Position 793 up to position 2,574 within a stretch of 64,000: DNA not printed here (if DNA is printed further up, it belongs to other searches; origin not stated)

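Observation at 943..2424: Single-polypeptide fusion of a DUF6379-like domain with a xylose-isomerase-like TIM barrel: possible fused C-glycoside deglycosidase (beta+alpha)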

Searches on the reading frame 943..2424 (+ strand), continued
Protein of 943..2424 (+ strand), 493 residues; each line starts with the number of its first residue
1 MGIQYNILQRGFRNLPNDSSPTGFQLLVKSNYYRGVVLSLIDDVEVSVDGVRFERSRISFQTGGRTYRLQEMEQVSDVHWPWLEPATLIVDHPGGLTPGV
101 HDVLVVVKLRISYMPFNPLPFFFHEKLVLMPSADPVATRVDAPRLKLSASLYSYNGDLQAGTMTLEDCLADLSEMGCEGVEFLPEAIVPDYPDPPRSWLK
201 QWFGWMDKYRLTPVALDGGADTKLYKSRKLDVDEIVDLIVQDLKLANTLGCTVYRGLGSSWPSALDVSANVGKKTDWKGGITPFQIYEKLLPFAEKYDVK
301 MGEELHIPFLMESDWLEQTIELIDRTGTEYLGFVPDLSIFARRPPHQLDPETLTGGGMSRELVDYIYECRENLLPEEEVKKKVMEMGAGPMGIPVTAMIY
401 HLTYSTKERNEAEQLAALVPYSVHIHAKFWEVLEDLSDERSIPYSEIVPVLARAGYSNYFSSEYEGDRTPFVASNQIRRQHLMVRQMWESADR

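Call 47: find_encoding_contigs(protein=P0031, flank=8000, max_places=1)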
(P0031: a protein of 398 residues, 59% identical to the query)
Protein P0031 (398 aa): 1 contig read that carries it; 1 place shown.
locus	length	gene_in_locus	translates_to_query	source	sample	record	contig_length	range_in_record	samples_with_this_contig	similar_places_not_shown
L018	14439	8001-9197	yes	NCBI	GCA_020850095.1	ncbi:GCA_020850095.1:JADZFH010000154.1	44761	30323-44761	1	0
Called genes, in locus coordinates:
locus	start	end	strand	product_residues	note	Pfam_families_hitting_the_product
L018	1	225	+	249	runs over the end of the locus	PF01618:MotA_ExbB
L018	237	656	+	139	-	PF02472:ExbD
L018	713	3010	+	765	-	PF07715:Plug, PF00593:TonB_dep_Rec_b-barrel, PF25183:OMP_b-brl_4 (weak)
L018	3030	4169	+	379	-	PF07433:DUF1513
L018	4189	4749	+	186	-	PF09980:DUF2214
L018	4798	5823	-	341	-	PF03253:UT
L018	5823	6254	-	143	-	PF14760:Rnk_N (weak), PF01272:GreA_GreB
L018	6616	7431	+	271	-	PF01569:PAP2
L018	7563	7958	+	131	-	PF19906:CGDB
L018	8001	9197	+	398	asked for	PF01261:AP_endonuc_2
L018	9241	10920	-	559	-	PF01266:DAO (faint), PF00732:GMC_oxred_N, PF05199:GMC_oxred_C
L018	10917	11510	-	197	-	PF13618:Gluconate_2-dh3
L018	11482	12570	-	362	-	PF01156:IU_nuc_hydro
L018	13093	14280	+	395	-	PF01070:FMN_dh, PF03060:NMO, PF00478:IMPDH (weak), PF01180:DHO_dh (weak)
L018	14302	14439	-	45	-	?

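Call 48: find_encoding_contigs(protein=P0032, flank=8000, max_places=1)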
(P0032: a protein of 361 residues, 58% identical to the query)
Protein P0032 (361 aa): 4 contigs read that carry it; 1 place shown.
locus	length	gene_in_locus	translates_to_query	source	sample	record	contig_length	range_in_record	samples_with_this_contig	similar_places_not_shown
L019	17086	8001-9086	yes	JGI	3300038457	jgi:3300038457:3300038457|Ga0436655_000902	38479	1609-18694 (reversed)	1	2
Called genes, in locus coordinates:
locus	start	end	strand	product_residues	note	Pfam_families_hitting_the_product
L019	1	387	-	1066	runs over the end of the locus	PF00873:ACR_tran, PF03176:MMPL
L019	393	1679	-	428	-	PF25917:BSH_RND, PF25881:HH_YBHG (weak), PF25885:HH_EMRA, PF25876:HH_MFP_RND, PF25944:Beta-barrel_RND, PF25967:RND-MFP_C, PF25989:YknX_C (weak)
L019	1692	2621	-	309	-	PF02737:3HCDH_N, PF03446:NAD_binding_2 (weak), PF03807:F420_oxidored (weak), PF00725:3HCDH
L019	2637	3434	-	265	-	PF04199:Cyclase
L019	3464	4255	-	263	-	PF00106:adh_short, PF08659:KR, PF13561:adh_short_C2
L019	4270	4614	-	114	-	PF07883:Cupin_2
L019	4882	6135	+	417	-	-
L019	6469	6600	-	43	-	-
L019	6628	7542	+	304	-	PF18089:DAPG_hydrolase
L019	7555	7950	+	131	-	PF19906:CGDB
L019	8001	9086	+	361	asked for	PF01261:AP_endonuc_2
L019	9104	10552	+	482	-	PF01408:GFO_IDH_MocA, PF19051:GFO_IDH_MocA_C2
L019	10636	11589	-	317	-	PF01261:AP_endonuc_2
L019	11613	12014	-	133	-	PF19906:CGDB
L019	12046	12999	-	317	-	PF01261:AP_endonuc_2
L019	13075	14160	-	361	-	PF01261:AP_endonuc_2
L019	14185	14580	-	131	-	PF19906:CGDB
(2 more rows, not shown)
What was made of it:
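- Closest known: Unfused β→α gene pairs of uncultured Proteobacteria. Same: They lie beside GMC plus Gluconate_2-dh3 or GFO oxidoreductases (calls 47, 48).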

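Call 49: fold_search(model_id=the predicted structure, library=pdb)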
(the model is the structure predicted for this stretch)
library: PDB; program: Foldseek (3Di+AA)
matches with E <= 10: 1620; with E <= 0.001: 185
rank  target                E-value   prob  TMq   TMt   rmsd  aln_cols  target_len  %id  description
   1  8un2_A                1.2e-36  1.00  0.75  0.85   4.4       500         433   30  Microbacterium testaceum C-glucosyl deglycosidase (CGD), wild type (cryo-EM) (released 2025-04-23)
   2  8qrz_A                2.2e-36  1.00  0.75  0.84   4.7       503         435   29  Microbacterium testaceum C-glucosyl deglycosidase (CGD), wild type (released 2025-04-23)
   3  8umc_A                7.3e-28  1.00  0.55  0.81   4.3       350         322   32  Deinococcus aerius TR0125 C-glucosyl deglycosidase (CGD), cryo-EM (released 2024-05-29)
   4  8qvc_A                4.9e-27  1.00  0.55  0.81   4.3       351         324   32  Deinococcus aerius TR0125 C-glucosyl deglycosidase (CGD), wild type crystal cryoprotected with glycerol (released 2024-05-29)
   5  9m3a_A                5.8e-27  1.00  0.57  0.84   3.8       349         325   26  Crystal structure of the DgpB2/C2 complex from W974-1 in substrate free form (released 2026-03-04)
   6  7bvr_A                2.8e-26  1.00  0.56  0.83   3.8       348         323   28  DgpB-DgpC complex apo (released 2021-04-14)
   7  9m3a_C                2.9e-26  1.00  0.56  0.82   4.1       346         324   26  Crystal structure of the DgpB2/C2 complex from W974-1 in substrate free form (released 2026-03-04)
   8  7exz_A                4.3e-26  1.00  0.56  0.83   3.8       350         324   28  DgpB-DgpC complex apo 2.5 angstrom (released 2021-11-03)
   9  7dnm_A                1.0e-22  1.00  0.59  0.84   3.0       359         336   27  Crystal structure of the AgCarB2-C2 complex (released 2021-10-20)
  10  9m3b_A                2.1e-21  1.00  0.56  0.80   4.0       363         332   27  Crystal structure of the DgpB1/C1 protein from P581a substrate free form (released 2026-03-04)
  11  7xrf_G                2.9e-21  1.00  0.53  0.83   4.4       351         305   27  Crystal structaure of DgpB/C complex (released 2023-02-15)
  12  7drd_C                9.8e-21  1.00  0.48  0.88   4.2       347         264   26  Cryo-EM structure of DgpB-C at 2.85 angstrom resolution (released 2021-12-08)
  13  7drd_G                1.8e-20  1.00  0.48  0.86   4.6       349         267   25  Cryo-EM structure of DgpB-C at 2.85 angstrom resolution (released 2021-12-08)
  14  7bvs_A                2.1e-20  1.00  0.51  0.85   3.9       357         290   26  DfgA-DfgB complex apo (released 2021-04-14)
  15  7dre_A                3.2e-20  1.00  0.51  0.88   2.9       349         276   25  Cryo-EM structure of DfgA-B at 2.54 angstrom resolution (released 2021-12-08)
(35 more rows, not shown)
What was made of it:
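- On C-glycoside deglycosidase (CGD; DgpBC / CarBC / DfgAB type): Foldseek ranks 3-16 are all CGD α subunits (call 49).
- Closest known: Heteromeric CGDs: PuCGD. Different: Identity is 26-32% in α and about 30% in β (call 49).
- A fused CGD from a cultured bacterium has been crystallised (call 49).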

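Call 51: find_encoding_contigs(protein=P0016, flank=10000, max_places=1)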
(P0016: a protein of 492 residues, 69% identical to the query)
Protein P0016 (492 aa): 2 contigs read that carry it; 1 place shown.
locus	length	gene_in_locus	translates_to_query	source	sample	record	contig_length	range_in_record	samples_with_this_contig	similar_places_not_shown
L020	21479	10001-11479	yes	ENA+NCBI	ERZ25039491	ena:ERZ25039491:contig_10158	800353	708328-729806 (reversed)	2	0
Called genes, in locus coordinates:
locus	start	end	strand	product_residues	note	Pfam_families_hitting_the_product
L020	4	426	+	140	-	PF19906:CGDB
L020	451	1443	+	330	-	PF01261:AP_endonuc_2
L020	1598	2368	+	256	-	PF09339:HTH_IclR, PF01614:IclR_C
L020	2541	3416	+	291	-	PF06283:ThuA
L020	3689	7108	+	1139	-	PF02369:Big_1 (faint), PF13620:CarboxypepD_reg, PF13715:CarbopepD_reg_2, PF17210:SdrD_B (weak), PF25183:OMP_b-brl_4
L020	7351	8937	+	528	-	PF04616:Glyco_hydro_43, PF17851:GH43_C2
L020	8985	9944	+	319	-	PF01261:AP_endonuc_2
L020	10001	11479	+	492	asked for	PF19906:CGDB, PF01261:AP_endonuc_2 (faint)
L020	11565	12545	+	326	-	PF01261:AP_endonuc_2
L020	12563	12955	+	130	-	PF19906:CGDB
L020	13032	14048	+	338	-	-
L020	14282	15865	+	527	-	PF00135:COesterase, PF20434:BD-FAE, PF07859:Abhydrolase_3 (faint)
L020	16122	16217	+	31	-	-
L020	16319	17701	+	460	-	PF13347:MFS_2, PF07690:MFS_1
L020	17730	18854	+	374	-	PF01408:GFO_IDH_MocA, PF02894:GFO_IDH_MocA_C, PF22725:GFO_IDH_MocA_C3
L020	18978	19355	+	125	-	PF19906:CGDB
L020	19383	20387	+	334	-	PF01261:AP_endonuc_2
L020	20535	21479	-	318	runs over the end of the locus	PF00126:HTH_1, PF03466:LysR_substrate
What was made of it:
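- In L020 the gene lies among three further CGDB/α pairs, GH43, ThuA, MFS and GFO (call 51).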

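Call 52: find_encoding_contigs(protein=P0013, flank=10000, max_places=1)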
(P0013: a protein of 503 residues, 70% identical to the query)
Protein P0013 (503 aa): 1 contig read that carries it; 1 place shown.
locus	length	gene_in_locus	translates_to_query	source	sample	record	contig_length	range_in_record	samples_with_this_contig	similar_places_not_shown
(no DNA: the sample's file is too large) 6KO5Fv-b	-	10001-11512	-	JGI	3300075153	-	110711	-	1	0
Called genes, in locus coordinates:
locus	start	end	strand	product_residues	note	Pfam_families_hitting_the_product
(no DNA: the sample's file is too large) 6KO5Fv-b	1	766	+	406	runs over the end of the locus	PF00294:PfkB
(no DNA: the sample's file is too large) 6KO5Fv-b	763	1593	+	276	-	PF00106:adh_short, PF08659:KR, PF13561:adh_short_C2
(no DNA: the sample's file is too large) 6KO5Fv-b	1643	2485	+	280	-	PF01261:AP_endonuc_2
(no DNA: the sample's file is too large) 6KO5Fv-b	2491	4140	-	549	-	PF08309:LVIVD (weak)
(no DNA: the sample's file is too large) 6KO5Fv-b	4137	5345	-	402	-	PF00083:Sugar_tr, PF07690:MFS_1, PF00083:Sugar_tr (weak), PF07690:MFS_1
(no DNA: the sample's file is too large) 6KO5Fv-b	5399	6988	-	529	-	PF00135:COesterase, PF20434:BD-FAE, PF07859:Abhydrolase_3 (faint)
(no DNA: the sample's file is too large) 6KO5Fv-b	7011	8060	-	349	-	PF04909:Amidohydro_2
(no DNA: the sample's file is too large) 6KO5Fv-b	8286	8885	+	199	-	PF19906:CGDB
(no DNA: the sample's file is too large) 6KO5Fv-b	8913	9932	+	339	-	PF01261:AP_endonuc_2 (weak)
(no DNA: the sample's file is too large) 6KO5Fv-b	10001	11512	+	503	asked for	PF19906:CGDB, PF01261:AP_endonuc_2 (weak)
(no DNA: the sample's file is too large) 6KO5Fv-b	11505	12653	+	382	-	PF01408:GFO_IDH_MocA, PF02894:GFO_IDH_MocA_C, PF22725:GFO_IDH_MocA_C3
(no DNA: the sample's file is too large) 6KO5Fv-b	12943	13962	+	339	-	PF00296:Bac_luciferase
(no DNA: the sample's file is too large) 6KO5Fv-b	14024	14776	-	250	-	PF00106:adh_short, PF08659:KR, PF13561:adh_short_C2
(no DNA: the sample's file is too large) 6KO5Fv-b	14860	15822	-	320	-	PF01557:FAA_hydrolase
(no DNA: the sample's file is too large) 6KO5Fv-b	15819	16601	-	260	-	PF04199:Cyclase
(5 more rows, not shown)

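Call 64: search_solved_structures(query=L015:897-2573:-, max_evalue=1e-10)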
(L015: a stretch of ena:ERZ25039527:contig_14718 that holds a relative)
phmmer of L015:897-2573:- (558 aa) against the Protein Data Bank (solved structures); distinct sequences matched with E-value up to 1e-10: 10.
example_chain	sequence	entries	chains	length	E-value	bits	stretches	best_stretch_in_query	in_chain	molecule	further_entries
8k6k_A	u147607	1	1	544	8.3e-30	107.2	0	6-163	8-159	Fructose dehydrogenase (N1146A) large subunit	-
8xcm_A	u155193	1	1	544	1.1e-29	106.9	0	6-163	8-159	Fructose dehydrogenase large subunit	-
7w2j_A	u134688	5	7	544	1.1e-29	106.8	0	6-163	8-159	Fructose dehydrogenase large subunit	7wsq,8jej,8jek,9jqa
8xcn_A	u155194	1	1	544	1.2e-29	106.6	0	6-163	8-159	Fructose dehydrogenase large subunit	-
8k6j_A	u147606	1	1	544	5e-29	104.6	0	6-163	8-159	Fructose dehydrogenase (H1147A) large subunit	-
6a2u_B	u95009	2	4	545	1.3e-26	96.7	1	4-422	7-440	Glucose dehydrogenase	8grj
8hdd_A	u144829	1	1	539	1.9e-26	96.1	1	4-422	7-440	Glucose dehydrogenase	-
8qve_A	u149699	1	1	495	6.1e-14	54.8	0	481-548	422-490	Pyranose oxidase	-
7qf8_A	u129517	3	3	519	6.8e-12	48.1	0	483-551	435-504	GMC oxidoreductase family protein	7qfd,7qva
7dve_A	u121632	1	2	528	4.8e-11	45.3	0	482-551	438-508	6'''-hydroxyparomomycin C oxidase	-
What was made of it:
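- The GMC enzyme of the syntenic cluster resembles FAD fructose/glucose dehydrogenase large subunits more than CarA-type C-glycoside oxidases (call 64).
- Tried and rejected: This is not supported, because it is closer to the FAD fructose/glucose dehydrogenase large subunits (call 64).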

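Call 65: search_solved_structures(query=L016:11499-12644:+, max_evalue=1e-10)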
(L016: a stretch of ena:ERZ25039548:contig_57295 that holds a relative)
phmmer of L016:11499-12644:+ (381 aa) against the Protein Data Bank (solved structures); distinct sequences matched with E-value up to 1e-10: 56.
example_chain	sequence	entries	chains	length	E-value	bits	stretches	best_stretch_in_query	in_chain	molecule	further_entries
9m3d_B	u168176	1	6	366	1.3e-144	485.6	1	1-374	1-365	DgpA1 from W974-1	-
7xr9_A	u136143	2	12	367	4.2e-122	411.5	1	1-368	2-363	DgpA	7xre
3e18_A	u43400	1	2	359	1.5e-34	123.3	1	3-197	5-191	oxidoreductase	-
5a02_A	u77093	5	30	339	3.5e-28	102.4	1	57-207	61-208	ALDOSE-ALDOSE OXIDOREDUCTASE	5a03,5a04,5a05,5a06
1evj_A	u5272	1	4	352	1.7e-26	96.9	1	9-193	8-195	GLUCOSE-FRUCTOSE OXIDOREDUCTASE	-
1ofg_A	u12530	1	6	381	5.7e-26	95.1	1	39-193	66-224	GLUCOSE-FRUCTOSE OXIDOREDUCTASE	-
1ryd_A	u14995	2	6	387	6e-26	95.1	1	39-193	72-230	glucose-fructose oxidoreductase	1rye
1h6a_A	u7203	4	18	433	2.5e-25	93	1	38-193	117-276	PRECURSOR FORM OF GLUCOSE-FRUCTOSE OXIDOREDUCTASE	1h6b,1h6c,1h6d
3ec7_A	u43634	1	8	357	5.1e-22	82.1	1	5-156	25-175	Putative Dehydrogenase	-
3q2k_A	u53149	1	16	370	3e-21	79.6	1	3-195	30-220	oxidoreductase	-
9m37_A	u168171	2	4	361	2.6e-20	76.5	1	5-204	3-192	P581a DgpA2 and isoorientin complex structure | Gfo/Idh/MocA family protein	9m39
4fb5_A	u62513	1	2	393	1.7e-19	73.8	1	4-252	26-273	Probable oxidoreductase protein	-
3cea_A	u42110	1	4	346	9e-19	71.4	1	4-196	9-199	Myo-inositol 2-dehydrogenase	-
3q2i_A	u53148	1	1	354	2.2e-18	70.2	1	3-160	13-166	dehydrogenase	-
4h3v_A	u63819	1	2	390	2.4e-18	70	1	45-260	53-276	Oxidoreductase domain protein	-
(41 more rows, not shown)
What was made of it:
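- The L016 gene matches DgpA1 at E 1.3e-144 and DgpA at 4e-122 (call 65). The GFO partner in L016 is a DgpA orthologue (call 65).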
